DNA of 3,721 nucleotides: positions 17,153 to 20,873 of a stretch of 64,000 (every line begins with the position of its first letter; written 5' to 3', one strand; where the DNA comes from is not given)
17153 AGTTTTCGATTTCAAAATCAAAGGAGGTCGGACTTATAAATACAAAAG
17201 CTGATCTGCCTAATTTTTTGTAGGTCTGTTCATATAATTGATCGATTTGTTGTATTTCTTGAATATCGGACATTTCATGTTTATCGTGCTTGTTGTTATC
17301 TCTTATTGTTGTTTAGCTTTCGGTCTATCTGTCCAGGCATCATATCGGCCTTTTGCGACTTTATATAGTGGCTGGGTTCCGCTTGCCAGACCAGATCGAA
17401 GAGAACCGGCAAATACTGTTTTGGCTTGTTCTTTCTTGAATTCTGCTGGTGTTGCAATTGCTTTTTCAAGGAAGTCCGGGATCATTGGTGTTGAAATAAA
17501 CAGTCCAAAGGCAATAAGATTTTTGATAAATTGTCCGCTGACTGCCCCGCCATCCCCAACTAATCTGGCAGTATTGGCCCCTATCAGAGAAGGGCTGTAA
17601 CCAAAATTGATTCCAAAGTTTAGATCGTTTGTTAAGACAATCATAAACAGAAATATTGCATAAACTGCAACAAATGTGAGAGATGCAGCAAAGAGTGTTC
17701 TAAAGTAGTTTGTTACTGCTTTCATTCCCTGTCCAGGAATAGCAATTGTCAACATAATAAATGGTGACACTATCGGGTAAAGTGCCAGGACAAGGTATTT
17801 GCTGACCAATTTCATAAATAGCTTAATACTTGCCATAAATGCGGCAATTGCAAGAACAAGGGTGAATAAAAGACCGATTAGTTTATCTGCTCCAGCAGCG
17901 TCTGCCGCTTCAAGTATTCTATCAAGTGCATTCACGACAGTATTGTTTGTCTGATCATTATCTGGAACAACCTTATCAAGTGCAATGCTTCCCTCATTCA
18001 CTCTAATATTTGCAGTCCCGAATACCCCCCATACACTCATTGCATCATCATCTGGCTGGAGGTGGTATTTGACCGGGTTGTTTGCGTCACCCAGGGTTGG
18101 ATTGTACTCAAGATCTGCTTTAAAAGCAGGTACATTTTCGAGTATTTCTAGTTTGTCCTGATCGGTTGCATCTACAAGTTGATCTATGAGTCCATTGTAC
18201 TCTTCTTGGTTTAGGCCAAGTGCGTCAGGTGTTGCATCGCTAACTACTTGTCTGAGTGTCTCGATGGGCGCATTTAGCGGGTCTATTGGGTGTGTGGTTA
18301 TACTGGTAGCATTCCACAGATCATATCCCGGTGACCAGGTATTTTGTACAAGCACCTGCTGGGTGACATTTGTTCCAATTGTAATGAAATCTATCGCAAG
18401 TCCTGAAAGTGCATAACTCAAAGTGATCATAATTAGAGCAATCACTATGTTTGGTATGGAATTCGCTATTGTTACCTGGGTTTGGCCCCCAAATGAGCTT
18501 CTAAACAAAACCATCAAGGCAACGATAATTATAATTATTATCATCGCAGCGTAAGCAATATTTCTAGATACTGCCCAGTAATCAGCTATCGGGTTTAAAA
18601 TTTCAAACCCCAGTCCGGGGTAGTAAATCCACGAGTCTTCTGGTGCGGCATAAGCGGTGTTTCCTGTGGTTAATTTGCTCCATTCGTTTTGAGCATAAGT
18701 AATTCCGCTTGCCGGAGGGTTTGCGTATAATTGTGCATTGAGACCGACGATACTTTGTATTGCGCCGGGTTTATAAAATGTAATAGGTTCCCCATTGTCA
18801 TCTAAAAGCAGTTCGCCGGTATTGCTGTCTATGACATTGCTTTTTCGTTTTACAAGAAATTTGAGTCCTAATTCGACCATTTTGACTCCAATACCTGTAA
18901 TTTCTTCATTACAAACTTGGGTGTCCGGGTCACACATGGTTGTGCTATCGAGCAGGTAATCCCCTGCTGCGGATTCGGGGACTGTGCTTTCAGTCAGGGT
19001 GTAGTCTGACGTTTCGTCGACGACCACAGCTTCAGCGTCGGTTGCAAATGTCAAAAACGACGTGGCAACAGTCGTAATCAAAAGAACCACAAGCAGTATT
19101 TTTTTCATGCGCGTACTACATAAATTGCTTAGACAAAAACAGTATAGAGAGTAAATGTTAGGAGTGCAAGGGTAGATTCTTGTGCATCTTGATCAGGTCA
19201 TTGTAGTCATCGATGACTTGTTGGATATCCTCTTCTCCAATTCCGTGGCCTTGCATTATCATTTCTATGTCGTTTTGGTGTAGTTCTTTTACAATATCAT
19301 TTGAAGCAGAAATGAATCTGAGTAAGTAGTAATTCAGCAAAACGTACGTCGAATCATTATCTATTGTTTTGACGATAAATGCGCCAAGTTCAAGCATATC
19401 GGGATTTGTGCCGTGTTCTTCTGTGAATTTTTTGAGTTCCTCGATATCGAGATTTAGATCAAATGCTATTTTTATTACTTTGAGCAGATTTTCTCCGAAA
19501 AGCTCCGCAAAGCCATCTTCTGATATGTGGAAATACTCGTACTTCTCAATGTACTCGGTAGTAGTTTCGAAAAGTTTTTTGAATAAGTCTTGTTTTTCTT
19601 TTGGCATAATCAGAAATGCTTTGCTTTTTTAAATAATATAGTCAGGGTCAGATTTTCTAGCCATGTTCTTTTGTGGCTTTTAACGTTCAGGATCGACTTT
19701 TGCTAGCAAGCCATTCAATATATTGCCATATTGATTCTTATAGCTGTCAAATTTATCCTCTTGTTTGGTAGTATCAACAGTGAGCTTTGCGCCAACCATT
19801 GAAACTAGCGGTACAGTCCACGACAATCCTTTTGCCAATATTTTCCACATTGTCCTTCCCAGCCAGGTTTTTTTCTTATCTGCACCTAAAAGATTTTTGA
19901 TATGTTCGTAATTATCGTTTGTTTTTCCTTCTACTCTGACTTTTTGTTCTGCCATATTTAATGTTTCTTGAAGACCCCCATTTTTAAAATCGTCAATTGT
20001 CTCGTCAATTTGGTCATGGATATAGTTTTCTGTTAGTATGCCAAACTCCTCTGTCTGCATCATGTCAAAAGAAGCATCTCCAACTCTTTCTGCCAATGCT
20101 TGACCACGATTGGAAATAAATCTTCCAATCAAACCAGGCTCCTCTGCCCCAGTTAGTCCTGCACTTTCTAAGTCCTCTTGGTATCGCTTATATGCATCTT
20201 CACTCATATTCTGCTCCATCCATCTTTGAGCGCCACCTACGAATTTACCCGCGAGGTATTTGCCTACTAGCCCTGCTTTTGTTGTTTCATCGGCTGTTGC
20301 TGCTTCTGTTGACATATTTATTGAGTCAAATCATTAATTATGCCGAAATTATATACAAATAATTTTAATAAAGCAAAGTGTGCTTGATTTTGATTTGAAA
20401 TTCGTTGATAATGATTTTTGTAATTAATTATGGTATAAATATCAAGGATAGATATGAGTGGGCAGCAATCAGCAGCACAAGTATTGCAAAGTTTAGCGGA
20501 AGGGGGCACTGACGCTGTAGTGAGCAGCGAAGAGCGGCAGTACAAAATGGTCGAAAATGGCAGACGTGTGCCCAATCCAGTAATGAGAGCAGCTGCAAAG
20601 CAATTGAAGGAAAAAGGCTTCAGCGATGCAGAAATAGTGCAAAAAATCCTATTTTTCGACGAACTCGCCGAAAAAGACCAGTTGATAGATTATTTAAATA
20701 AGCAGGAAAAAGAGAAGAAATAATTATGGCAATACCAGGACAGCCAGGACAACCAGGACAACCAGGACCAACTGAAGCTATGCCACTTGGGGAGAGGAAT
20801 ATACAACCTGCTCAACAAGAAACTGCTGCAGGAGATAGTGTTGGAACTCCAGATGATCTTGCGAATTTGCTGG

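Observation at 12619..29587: A ~17 kb block of unassignable genes dominated by three giant coiled-coil / glycine-zipper proteins and a polytopic membrane protein: candidate undescribed envelope apparatus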

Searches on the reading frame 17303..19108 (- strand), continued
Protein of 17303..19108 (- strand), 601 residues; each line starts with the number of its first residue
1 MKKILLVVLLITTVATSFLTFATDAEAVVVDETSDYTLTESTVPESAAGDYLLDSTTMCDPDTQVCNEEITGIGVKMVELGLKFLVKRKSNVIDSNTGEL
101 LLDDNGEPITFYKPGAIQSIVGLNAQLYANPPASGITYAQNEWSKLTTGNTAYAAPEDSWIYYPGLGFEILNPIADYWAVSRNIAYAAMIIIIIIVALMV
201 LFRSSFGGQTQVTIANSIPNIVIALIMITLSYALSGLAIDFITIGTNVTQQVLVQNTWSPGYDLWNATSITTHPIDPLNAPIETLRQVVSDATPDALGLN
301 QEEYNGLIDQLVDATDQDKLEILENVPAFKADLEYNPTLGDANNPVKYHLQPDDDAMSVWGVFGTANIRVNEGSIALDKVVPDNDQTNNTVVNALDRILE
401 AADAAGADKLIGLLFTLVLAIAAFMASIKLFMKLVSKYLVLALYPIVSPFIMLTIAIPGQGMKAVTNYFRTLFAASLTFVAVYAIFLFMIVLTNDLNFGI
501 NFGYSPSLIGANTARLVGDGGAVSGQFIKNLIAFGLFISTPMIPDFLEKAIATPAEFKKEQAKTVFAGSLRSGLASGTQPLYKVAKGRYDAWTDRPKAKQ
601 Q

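Call 53: search_protein_families(library=ncbifam, alignment_id=A1, max_evalue=0.01)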
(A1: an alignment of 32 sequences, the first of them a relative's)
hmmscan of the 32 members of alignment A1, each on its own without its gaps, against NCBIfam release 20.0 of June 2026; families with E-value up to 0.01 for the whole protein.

A. member 1, P0001 (601 aa): 1 family
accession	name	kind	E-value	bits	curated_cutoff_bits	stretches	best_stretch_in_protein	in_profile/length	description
NF045848.1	MMCAP2_0566_fam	domain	2.2e-05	23.9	90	1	413-539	189-300/322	MMCAP2_0566 family conjugal transfer protein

B. families by the number of members that match (of 32 scanned): 3 families
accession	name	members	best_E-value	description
NF045848.1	MMCAP2_0566_fam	2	2.2e-05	MMCAP2_0566 family conjugal transfer protein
NF045889.1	ICE_Mbov_0396_TM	1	0.00079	Mbov_0396 family ICE element transmembrane protein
NF045712.1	sulf_resp_HmcD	1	0.0068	sulfate respiration complex protein HmcD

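Call 93: find_related_loci(query=A2, collection=viral_contigs, flank=5000)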
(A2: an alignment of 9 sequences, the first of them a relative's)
Query A2 (601 aa) in viral_contigs; peptide patterns used: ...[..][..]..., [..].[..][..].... (x = any residue, [..] = any of these).
36 stretches matched a pattern, but none encodes a relative of the query by tblastn (E <= 1e-3).

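Call 97: find_related_loci(query=A8, collection=metagenome_contigs, flank=10000)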
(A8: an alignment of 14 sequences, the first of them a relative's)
Query A8 (558 aa) in metagenome_contigs; peptide patterns used: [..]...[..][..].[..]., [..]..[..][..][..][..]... (x = any residue, [..] = any of these).
600 stretches matched a pattern (row limit reached: there are more); 563 encode a relative of the query (tblastn E <= 1e-3); the best 80 are kept; 80 distinct loci.
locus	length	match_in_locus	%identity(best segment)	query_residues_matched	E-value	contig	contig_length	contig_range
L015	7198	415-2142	47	2-555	3e-158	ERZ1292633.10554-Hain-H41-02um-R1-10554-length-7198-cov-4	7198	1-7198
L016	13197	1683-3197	49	6-509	2e-148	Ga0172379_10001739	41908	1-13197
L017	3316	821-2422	46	15-541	2e-148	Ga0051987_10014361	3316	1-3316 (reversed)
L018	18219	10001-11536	48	4-503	2e-138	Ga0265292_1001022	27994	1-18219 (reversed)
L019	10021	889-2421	46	6-509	3e-138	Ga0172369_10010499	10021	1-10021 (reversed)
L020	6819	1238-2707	49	15-509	4e-134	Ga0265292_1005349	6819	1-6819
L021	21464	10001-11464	48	11-509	2e-126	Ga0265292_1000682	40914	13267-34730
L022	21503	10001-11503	45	2-509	7e-124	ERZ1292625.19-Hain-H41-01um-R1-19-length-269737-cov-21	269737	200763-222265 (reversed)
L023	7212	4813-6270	45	7-499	2e-123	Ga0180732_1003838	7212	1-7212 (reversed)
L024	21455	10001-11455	45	11-501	3e-122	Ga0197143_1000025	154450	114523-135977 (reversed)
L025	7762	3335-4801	46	15-509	9e-122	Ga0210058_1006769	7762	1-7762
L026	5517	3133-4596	44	15-509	2e-121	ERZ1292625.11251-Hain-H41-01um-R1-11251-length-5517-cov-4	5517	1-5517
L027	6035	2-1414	44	36-515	1e-120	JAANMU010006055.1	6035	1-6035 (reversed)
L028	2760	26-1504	43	6-509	1e-122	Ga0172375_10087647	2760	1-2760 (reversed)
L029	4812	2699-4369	42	2-556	2e-118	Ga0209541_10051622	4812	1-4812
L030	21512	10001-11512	43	1-500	7e-117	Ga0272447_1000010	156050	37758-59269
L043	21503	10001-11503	40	2-500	3e-104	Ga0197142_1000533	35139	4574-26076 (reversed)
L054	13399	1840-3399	41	15-540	4e-96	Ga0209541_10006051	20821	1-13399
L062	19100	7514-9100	37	4-538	2e-91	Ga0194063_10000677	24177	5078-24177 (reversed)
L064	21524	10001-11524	40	23-521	3e-114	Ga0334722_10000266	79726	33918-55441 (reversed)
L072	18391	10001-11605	32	1-556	2e-65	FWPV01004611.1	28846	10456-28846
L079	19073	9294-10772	30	14-538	2e-53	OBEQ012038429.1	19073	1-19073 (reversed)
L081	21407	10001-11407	30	39-544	4e-52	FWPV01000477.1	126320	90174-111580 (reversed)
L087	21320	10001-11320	31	15-496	2e-47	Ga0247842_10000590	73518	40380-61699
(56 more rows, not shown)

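Call 100: search_protein_families(library=pfam, proteins=[L079:8832-9227:+, L030:9459-9962:+, L064:12494-16141:-, L054:4263-8219:-, L062:18117-19100:+, L021:4051-4725:-, L087:2410-3564:-, L081:4830-5999:-, L072:3810-5135:-, L043:7412-8350:+], max_evalue=0.01)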
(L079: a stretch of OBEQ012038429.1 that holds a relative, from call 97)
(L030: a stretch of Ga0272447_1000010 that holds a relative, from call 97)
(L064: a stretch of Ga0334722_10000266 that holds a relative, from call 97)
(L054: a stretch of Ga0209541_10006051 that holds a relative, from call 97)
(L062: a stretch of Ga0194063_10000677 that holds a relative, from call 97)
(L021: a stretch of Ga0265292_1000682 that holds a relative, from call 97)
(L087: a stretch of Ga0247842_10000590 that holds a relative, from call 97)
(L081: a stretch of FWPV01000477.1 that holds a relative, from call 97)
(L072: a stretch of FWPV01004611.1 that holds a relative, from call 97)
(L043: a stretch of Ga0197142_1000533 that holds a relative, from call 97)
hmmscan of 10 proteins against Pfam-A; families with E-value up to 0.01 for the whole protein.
L079:8832-9227:+ (131 aa): 1 family
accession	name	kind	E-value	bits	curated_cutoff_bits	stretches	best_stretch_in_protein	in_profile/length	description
PF18895.5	T4SS_pilin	-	5.6e-07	30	26.6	1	58-112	17-70/71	Type IV secretion system pilin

L030:9459-9962:+ (167 aa): 0 families

L064:12494-16141:- (1215 aa): 0 families

L054:4263-8219:- (1318 aa): 0 families

L062:18117-19100:+ (328 aa): 1 family
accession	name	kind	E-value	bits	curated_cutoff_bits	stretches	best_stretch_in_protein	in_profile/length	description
PF10060.15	DUF2298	-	5.3e-71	240.5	27.8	1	47-327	1-281/488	Uncharacterized membrane protein (DUF2298)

L021:4051-4725:- (224 aa): 0 families

L087:2410-3564:- (384 aa): 6 families
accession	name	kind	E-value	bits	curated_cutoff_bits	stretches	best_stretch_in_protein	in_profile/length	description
PF22691.2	Thiolase_C_1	-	7.7e-44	149.3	28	1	237-382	3-144/144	Thiolase C-terminal domain-like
PF00108.29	Thiolase_N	-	6.1e-27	95.1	26.4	1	10-219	9-258/260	Thiolase, N-terminal domain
PF02803.24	Thiolase_C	-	5.2e-10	39.5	27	1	252-366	21-115/123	Thiolase, C-terminal domain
PF08545.16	ACP_syn_III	-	4.1e-06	27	24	0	79-115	3-39/80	3-Oxoacyl-[acyl-carrier-protein (ACP)] synthase III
PF00109.32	ketoacyl-synt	-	2.4e-05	24.5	20.8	1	75-117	166-208/252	Beta-ketoacyl synthase, N-terminal domain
PF02801.28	Ketoacyl-synt_C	-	0.0049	17.3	20.8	0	254-312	26-88/119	Beta-ketoacyl synthase, C-terminal domain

L081:4830-5999:- (389 aa): 1 family
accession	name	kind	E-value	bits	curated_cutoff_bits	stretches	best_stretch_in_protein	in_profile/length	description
PF00368.23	HMG-CoA_red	-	1e-111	374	27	1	13-384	2-368/368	Hydroxymethylglutaryl-coenzyme A reductase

L072:3810-5135:- (441 aa): 9 families
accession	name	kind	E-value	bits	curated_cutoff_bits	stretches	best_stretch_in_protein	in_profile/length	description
PF00696.33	AA_kinase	-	1.3e-27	97.5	24.9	1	10-212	3-234/234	Amino acid kinase family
PF08241.18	Methyltransf_11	-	2.3e-17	63.9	21.2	1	290-373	1-86/95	Methyltransferase domain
PF13649.12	Methyltransf_25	-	2.5e-15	57.4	27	1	289-373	1-92/97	Methyltransferase domain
PF07021.18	MetW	-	2.8e-11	43.8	21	1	287-379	15-107/193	Methionine biosynthesis protein MetW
PF13489.12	Methyltransf_23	-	3e-11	43.8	27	1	274-372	12-106/164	Methyltransferase domain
PF13847.12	Methyltransf_31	-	2.3e-10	40.8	27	1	287-375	5-102/145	Methyltransferase domain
PF08242.18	Methyltransf_12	-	7e-09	36.7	30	1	290-370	1-88/98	Methyltransferase domain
PF02353.26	CMAS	-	4e-07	30.1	27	1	284-386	60-171/273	Mycolic acid cyclopropane synthetase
PF03848.20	TehB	-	3.4e-06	27.1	20.4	1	284-372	29-122/193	Tellurite resistance protein TehB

L043:7412-8350:+ (312 aa): 3 families
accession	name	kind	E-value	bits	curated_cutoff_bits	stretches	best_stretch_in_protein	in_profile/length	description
PF00535.33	Glycos_transf_2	-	7.8e-37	127.2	23.3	1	9-167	1-164/168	Glycosyl transferase family 2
PF10111.15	Glyco_tranf_2_2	-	1.8e-08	34.6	27.3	1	9-108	1-102/276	Glycosyltransferase like family 2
PF13641.12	Glyco_tranf_2_3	-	2e-05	25.2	27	1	8-123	3-123/230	Glycosyltransferase like family 2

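Call 106: search_dna_similar(query=window:17303-19108:-, collection=plasmids, mode=protein, max_evalue=0.01, max_rows=10)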
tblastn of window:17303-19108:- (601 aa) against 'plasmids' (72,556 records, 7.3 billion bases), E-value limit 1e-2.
No match.

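Call 112: search_protein_families(library=pfam, proteins=[L087:16525-18675:-, L008:3025-7122:+, L010:3379-5661:+, L001:3921-5234:-], max_evalue=0.01)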
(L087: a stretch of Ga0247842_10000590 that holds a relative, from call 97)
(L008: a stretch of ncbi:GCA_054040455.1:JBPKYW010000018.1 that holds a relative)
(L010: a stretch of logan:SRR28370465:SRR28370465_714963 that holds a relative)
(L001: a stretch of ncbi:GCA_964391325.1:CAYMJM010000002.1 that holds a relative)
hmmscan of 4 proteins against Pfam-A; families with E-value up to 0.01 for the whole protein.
L087:16525-18675:- (716 aa): 7 families
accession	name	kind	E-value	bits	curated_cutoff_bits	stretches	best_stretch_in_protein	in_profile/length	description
PF01935.23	DUF87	-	3.2e-09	37.7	23.2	1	324-547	12-203/220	Helicase HerA, central domain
PF10412.15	TrwB_AAD_bind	-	1.9e-08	34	20.5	1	328-625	9-288/387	Type IV secretion-system coupling protein DNA-binding domain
PF12696.13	TraG-D_C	-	1.1e-05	25.8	22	1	585-651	3-75/126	TraM recognition site of TraD and TraG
PF13401.12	AAA_22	-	0.0011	19.7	27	0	333-356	4-27/130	AAA domain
PF12846.13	AAA_10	-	0.0028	17.2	27.5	1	333-482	20-165/362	AAA-like domain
PF01656.29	CbiA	-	0.0036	17.7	25.4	1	341-378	6-43/125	CobQ/CobB/MinD/ParA nucleotide binding domain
PF25199.1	nSTAND_NTPase5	-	0.0051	17.1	34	0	329-385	36-93/145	Novel STAND NTPase 5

L008:3025-7122:+ (1365 aa): 0 families

L010:3379-5661:+ (760 aa): 0 families

L001:3921-5234:- (437 aa): 0 families

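Call 121: search_protein_families(library=padloc, proteins=[window:17303-19108:-], max_evalue=0.01)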
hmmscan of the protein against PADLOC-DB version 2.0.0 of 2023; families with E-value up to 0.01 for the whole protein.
window:17303-19108:- (601 aa): 0 families

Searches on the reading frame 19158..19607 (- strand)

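Call 5: search_protein_families(library=pfam, proteins=[window:19158-19607:-], max_evalue=0.1)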
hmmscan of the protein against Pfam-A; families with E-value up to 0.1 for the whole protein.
window:19158-19607:- (149 aa): 0 families

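Call 9: search_protein_families(library=phrogs, proteins=[window:19158-19607:-], max_evalue=0.1)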
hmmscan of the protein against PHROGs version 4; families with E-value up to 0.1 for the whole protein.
window:19158-19607:- (149 aa): 2 families
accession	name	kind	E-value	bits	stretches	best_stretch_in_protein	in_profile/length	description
phrog_25320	-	unknown function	0.016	16.2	0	53-78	17-42/52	-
phrog_32655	-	unknown function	0.049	14.7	0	70-101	14-45/77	-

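Call 10: search_protein_families(library=ncbifam, proteins=[window:19158-19607:-], max_evalue=0.1)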
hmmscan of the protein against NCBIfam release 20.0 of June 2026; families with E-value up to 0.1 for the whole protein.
window:19158-19607:- (149 aa): 1 family
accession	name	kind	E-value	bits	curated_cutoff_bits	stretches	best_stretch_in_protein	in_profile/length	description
NF006225.0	PRK08354.1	equivalog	0.0059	16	288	1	6-44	28-66/318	putative aminotransferase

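Call 121: search_protein_families(library=padloc, proteins=[window:19158-19607:-], max_evalue=0.01)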
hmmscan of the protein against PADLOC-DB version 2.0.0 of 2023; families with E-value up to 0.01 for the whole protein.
window:19158-19607:- (149 aa): 0 families

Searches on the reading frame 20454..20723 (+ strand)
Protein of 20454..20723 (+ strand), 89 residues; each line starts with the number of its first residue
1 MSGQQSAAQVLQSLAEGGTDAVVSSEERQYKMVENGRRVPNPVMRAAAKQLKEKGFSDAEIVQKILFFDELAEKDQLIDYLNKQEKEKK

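Call 5: search_protein_families(library=pfam, proteins=[window:20454-20723:+], max_evalue=0.1)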
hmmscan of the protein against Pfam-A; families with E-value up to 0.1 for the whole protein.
window:20454-20723:+ (89 aa): 1 family
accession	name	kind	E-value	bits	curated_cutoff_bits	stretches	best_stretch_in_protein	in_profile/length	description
PF22097.1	McpB_HAMP_1st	-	0.055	14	27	1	7-33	16-43/57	Methyl-accepting chemotaxis protein McpB, first HAMP domain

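Call 9: search_protein_families(library=phrogs, proteins=[window:20454-20723:+], max_evalue=0.1)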
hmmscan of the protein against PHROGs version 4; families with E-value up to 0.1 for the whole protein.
window:20454-20723:+ (89 aa): 2 families
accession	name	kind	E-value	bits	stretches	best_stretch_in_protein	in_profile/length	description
phrog_5321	-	unknown function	0.018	16.6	1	15-57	33-73/92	-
phrog_16369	-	unknown function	0.084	13.8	0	59-88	15-44/58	-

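Call 10: search_protein_families(library=ncbifam, proteins=[window:20454-20723:+], max_evalue=0.1)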
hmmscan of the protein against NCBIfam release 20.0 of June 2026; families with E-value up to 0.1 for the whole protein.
window:20454-20723:+ (89 aa): 0 families

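Call 121: search_protein_families(library=padloc, proteins=[window:20454-20723:+], max_evalue=0.01)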
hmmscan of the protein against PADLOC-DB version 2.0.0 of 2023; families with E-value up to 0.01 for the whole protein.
window:20454-20723:+ (89 aa): 0 families
